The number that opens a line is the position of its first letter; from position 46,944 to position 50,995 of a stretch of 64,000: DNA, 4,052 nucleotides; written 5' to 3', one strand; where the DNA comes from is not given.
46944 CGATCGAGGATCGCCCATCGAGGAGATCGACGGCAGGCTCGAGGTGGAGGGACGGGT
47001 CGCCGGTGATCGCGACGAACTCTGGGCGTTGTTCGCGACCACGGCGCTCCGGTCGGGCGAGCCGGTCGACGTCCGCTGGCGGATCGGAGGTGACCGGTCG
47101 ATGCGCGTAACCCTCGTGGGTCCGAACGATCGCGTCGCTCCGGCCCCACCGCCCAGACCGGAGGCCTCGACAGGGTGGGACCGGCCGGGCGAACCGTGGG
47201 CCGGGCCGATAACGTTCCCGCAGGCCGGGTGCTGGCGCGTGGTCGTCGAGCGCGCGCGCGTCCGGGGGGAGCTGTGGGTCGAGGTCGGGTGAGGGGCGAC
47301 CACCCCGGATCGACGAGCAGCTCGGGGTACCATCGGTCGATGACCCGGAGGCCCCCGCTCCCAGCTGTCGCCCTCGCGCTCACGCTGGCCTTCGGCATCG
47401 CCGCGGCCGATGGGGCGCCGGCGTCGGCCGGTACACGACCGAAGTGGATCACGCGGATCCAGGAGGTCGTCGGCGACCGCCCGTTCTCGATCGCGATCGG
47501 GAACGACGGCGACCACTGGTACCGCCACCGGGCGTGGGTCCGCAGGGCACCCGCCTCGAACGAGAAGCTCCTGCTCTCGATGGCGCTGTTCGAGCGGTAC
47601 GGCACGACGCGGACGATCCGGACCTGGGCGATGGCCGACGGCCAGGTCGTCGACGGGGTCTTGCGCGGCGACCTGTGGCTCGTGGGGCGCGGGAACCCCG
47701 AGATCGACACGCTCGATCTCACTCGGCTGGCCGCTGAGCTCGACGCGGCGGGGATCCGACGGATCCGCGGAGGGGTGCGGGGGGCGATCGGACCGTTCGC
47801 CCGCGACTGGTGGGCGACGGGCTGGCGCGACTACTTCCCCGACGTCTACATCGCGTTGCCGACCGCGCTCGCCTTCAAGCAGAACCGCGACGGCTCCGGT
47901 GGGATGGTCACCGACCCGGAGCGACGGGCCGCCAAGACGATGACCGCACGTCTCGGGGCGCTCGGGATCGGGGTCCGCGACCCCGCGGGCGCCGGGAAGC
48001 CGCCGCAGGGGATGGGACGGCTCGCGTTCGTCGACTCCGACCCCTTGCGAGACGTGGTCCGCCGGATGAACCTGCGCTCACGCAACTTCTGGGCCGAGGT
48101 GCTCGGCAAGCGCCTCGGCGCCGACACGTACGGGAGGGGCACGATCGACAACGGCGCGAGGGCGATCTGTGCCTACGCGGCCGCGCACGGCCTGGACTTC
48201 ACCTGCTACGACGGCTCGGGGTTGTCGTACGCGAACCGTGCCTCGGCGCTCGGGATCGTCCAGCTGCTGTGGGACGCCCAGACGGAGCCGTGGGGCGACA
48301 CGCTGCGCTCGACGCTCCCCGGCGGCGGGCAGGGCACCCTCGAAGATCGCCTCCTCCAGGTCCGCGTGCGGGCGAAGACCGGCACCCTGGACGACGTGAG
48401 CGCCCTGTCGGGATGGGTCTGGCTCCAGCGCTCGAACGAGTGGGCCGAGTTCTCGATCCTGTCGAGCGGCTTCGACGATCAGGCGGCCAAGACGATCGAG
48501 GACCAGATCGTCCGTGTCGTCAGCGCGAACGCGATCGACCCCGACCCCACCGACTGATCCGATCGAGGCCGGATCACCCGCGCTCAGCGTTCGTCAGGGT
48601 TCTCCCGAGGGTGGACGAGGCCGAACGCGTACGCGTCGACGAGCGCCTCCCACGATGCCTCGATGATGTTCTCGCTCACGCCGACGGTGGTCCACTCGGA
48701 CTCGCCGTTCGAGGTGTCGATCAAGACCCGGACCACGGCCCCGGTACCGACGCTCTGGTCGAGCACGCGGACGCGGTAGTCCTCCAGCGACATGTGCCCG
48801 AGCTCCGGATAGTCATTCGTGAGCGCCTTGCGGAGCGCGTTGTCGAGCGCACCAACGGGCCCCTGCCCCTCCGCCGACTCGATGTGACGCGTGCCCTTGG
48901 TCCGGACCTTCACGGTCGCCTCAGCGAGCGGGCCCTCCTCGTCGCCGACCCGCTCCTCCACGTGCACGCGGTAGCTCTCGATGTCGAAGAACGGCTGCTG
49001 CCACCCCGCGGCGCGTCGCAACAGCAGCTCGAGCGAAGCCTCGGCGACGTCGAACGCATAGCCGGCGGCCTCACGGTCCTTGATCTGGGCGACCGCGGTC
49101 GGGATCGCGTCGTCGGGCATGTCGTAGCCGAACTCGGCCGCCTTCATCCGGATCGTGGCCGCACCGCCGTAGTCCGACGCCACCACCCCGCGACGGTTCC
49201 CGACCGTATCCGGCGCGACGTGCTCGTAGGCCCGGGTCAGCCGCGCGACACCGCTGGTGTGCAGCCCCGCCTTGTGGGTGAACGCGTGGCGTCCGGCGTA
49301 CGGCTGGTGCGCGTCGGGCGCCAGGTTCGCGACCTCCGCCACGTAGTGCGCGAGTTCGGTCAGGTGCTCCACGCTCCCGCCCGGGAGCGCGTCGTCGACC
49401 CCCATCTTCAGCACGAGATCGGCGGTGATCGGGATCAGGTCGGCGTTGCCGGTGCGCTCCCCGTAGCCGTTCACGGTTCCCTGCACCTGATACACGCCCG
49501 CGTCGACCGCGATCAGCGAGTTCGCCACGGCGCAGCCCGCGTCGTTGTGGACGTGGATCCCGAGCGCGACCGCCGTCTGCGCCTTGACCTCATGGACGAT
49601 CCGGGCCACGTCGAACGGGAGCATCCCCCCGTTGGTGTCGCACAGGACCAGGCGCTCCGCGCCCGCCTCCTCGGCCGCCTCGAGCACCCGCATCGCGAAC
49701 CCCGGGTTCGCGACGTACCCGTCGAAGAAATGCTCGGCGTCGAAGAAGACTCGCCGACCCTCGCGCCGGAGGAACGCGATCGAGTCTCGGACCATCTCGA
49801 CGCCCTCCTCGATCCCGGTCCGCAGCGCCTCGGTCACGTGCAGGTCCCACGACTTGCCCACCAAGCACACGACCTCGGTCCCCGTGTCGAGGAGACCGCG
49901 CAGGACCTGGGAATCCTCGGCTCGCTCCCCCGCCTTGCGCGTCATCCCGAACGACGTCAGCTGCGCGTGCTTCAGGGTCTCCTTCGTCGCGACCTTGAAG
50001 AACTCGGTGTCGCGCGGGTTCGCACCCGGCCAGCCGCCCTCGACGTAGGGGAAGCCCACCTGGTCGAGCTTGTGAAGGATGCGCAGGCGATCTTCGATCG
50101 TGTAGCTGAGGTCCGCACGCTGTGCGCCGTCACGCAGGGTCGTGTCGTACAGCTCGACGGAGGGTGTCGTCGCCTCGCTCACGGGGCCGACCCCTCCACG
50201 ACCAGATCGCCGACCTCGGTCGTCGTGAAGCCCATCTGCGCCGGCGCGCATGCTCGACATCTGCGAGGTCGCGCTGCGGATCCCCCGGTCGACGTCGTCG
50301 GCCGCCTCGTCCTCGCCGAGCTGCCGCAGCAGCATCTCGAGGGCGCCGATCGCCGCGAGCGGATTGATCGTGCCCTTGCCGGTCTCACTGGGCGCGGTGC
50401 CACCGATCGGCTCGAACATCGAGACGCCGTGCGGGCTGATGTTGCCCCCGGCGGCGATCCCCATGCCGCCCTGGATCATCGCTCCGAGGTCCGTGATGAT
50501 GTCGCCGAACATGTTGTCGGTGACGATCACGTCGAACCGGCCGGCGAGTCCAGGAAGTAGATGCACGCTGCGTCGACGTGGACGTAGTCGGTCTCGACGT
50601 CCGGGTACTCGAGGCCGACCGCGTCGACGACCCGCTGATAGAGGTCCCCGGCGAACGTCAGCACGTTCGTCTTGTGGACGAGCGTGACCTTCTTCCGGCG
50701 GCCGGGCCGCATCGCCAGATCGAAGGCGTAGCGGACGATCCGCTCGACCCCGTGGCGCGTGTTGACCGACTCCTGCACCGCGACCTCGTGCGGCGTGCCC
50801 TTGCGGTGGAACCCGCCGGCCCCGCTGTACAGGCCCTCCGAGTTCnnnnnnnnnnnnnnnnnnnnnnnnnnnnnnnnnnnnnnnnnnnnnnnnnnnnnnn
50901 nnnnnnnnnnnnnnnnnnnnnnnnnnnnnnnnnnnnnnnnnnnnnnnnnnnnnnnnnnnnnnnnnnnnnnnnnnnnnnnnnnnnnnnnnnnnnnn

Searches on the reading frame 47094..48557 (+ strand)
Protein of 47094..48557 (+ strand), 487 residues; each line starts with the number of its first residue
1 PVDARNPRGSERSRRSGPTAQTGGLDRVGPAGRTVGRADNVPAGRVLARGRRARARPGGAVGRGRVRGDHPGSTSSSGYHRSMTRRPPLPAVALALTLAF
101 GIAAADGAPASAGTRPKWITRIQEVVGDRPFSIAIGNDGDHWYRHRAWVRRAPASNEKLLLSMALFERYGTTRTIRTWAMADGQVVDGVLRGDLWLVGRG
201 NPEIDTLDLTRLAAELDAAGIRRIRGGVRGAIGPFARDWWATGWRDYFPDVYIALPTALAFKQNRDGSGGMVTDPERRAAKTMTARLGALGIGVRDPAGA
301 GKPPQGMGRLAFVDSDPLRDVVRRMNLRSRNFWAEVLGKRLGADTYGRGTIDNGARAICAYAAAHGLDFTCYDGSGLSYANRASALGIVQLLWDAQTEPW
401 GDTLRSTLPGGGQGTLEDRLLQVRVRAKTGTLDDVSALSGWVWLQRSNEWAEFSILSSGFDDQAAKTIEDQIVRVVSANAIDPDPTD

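Call 30: search_protein_families(library=pfam, proteins=[window:47094-48557:+], max_evalue=0.0001)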
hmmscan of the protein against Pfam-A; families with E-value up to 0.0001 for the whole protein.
window:47094-48557:+ (487 aa): 1 family
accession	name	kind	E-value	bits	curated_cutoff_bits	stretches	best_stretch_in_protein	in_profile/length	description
PF02113.21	Peptidase_S13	-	2.3e-52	178.7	22.8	2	267-476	223-441/444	D-Ala-D-Ala carboxypeptidase 3 (S13) family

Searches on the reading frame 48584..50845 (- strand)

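Call 30: search_protein_families(library=pfam, proteins=[window:48584-50845:-], max_evalue=0.0001)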
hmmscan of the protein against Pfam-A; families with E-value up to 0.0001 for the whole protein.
window:48584-50845:- (753 aa): 4 families
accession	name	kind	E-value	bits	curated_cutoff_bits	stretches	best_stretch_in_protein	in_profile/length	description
PF00682.25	HMGL-like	-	1.4e-46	159.5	29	1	230-478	2-240/260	HMGL-like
PF08502.15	LeuA_dimer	-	9.1e-28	97.2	24.9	1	600-739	2-127/131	LeuA allosteric (dimerisation) domain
PF00180.25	Iso_dh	-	1.3e-26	94.1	27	1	103-193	232-323/348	Isocitrate/isopropylmalate dehydrogenase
PF22617.1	HCS_D2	-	2.6e-14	53.8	27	1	518-590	3-76/82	Homocitrate synthase post-HMGL domain-like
